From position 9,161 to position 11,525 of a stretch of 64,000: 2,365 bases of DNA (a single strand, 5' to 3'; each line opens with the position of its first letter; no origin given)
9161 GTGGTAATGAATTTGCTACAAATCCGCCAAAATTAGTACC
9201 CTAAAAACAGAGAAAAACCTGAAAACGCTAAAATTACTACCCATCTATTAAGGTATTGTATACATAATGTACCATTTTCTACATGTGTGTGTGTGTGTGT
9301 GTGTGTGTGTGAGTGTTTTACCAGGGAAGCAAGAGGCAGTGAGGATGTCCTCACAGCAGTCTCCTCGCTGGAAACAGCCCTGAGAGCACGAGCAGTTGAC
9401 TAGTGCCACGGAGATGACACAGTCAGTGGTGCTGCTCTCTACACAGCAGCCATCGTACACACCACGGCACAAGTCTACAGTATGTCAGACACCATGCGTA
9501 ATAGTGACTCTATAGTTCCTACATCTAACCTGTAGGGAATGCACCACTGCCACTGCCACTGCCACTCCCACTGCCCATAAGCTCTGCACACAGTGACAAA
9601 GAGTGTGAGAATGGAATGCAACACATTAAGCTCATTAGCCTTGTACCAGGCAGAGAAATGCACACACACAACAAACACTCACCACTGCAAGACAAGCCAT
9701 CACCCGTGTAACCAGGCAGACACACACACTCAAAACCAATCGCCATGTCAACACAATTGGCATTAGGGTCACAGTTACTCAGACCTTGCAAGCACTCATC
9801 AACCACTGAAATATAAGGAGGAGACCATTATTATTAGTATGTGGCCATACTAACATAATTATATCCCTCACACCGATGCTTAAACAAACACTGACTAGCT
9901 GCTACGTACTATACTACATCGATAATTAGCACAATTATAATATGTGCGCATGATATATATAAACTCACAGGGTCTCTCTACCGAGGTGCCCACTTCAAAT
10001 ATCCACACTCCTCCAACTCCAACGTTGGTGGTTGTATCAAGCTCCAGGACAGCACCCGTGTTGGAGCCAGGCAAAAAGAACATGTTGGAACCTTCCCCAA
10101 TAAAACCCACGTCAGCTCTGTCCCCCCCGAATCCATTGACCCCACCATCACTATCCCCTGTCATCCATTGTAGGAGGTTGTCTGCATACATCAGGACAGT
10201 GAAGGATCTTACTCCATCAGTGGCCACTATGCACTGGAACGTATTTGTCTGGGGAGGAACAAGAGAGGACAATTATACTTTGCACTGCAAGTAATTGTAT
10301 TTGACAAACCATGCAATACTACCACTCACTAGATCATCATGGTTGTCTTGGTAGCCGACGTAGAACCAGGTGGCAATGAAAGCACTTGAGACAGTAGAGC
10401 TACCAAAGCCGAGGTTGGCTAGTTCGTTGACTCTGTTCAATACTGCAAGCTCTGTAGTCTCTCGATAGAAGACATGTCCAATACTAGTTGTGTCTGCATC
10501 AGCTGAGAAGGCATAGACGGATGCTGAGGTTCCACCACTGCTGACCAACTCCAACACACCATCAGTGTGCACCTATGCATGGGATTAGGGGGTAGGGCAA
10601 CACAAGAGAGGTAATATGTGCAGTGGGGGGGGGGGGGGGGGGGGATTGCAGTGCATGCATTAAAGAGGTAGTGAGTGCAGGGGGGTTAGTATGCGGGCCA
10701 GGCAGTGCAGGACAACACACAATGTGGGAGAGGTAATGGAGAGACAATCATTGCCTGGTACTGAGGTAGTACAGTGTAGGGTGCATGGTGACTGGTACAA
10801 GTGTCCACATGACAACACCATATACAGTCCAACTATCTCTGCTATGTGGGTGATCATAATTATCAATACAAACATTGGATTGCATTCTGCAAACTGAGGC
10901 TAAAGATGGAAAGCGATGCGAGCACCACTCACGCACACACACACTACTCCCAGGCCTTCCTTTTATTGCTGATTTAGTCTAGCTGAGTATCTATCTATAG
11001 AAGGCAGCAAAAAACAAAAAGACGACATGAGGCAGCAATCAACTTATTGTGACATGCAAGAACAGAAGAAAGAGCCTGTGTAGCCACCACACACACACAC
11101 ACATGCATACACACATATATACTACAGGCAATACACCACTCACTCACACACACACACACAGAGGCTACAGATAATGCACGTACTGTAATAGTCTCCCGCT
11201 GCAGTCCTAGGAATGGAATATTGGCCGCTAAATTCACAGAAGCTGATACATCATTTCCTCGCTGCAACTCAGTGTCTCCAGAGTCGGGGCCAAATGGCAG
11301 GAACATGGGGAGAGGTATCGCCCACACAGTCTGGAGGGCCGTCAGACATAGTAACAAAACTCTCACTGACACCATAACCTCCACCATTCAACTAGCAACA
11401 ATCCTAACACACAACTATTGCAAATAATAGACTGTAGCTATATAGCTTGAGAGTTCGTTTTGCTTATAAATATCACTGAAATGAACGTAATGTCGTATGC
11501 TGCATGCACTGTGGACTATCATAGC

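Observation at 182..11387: Unusual domain architecture: NIDO + cbEGF + SMB-like + >=20 Calx-beta on one minus-strand gene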

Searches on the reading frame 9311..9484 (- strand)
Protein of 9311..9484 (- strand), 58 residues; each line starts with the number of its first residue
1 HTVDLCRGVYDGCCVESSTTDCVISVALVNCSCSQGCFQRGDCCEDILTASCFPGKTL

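Call 61: predict_structure(protein=window:9311-9484:-)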
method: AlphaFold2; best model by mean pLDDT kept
length: 58 residues; sequences in the alignment: 1
mean_pLDDT: 46.5   pTM: 0.24
mean pLDDT of the five models: 46.5, 40.9, 39.8, 38.1, 37.9
residues with pLDDT >= 90: 0; 70-90: 0; 50-70: 13; < 50: 45
segments of 3 or more residues with pLDDT < 50: 1-11, 15-17, 25-31, 33-41, 45-52, 54-58
pLDDT, mean of each block of 10 residues (from residue 1): 41 52 46 47 48 45
secondary structure, 60 per line:
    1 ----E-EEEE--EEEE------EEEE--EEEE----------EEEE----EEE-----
elements in order: E7-10 E13-16 E23-26 E29-32 E43-46 E51-53

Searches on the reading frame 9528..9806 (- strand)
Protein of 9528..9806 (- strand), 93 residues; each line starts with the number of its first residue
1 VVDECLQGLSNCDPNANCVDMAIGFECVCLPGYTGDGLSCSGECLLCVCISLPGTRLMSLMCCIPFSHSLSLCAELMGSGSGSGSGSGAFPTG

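Call 4: search_protein_families(library=pfam, proteins=[window:9528-9806:-], max_evalue=1)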
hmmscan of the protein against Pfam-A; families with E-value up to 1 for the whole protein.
seq(93 aa): 7 families
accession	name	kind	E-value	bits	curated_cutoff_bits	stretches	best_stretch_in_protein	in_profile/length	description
PF12947.13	EGF_3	-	8.6e-11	42.3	28.5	1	5-40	1-36/36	EGF domain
PF07645.21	EGF_CA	-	2.3e-06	28.2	27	1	2-40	2-43/43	Calcium-binding EGF domain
PF12946.13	EGF_MSP1_1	-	2.5e-06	27.8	27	1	5-40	2-36/37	MSP1 EGF domain 1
PF12662.13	cEGF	-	0.00045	20.4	26.6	1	24-40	1-19/24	Complement Clr-like EGF-like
PF00008.33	EGF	-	0.0011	19.6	21.5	1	10-36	4-31/32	EGF-like domain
PF12661.13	hEGF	-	0.006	17.4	29.3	1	12-33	1-22/22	Human growth factor-like EGF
PF04360.17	Serglycin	-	0.01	16.2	30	1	62-89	77-104/149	Serglycin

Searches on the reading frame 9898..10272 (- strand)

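Call 4: search_protein_families(library=pfam, proteins=[window:9898-10272:-], max_evalue=1)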
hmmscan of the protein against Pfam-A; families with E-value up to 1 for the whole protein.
seq(125 aa): 1 family
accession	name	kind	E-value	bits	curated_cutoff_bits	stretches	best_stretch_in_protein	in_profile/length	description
PF06119.19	NIDO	-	5.8e-22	79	25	1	8-95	99-185/186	Nidogen-like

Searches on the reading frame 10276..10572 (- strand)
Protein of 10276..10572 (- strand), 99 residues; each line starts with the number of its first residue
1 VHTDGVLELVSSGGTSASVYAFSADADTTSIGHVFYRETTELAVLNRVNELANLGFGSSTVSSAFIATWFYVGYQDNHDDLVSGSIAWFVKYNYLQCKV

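Call 4: search_protein_families(library=pfam, proteins=[window:10276-10572:-], max_evalue=1)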
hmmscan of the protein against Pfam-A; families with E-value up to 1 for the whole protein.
seq(99 aa): 1 family
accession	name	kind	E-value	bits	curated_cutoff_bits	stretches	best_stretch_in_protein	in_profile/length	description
PF06119.19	NIDO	-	7.9e-10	39.5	25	1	17-80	30-97/186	Nidogen-like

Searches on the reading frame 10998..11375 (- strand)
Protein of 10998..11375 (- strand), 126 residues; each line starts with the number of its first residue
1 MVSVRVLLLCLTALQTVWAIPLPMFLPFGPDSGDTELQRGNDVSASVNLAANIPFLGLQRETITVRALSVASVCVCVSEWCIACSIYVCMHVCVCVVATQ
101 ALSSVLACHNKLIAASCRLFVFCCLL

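Call 33: find_encoding_contigs(protein=window:10998-11375:-, flank=10000, max_places=6)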
Protein seq(126 aa) (126 aa): 1 contig read that carries it; 1 place shown.
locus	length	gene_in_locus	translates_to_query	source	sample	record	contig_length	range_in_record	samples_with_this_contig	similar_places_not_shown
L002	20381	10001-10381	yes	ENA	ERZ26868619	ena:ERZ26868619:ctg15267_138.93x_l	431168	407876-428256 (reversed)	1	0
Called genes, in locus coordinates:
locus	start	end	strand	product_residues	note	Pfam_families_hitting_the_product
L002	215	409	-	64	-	-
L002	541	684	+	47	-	-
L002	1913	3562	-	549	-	-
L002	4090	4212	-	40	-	-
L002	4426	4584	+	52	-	-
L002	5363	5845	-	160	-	-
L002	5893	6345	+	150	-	PF06470:SMC_hinge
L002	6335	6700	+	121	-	-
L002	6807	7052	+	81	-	-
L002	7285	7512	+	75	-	-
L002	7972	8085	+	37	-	-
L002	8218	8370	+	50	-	-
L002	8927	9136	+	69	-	PF02463:SMC_N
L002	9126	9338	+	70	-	PF02463:SMC_N (weak)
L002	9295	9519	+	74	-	-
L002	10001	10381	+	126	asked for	-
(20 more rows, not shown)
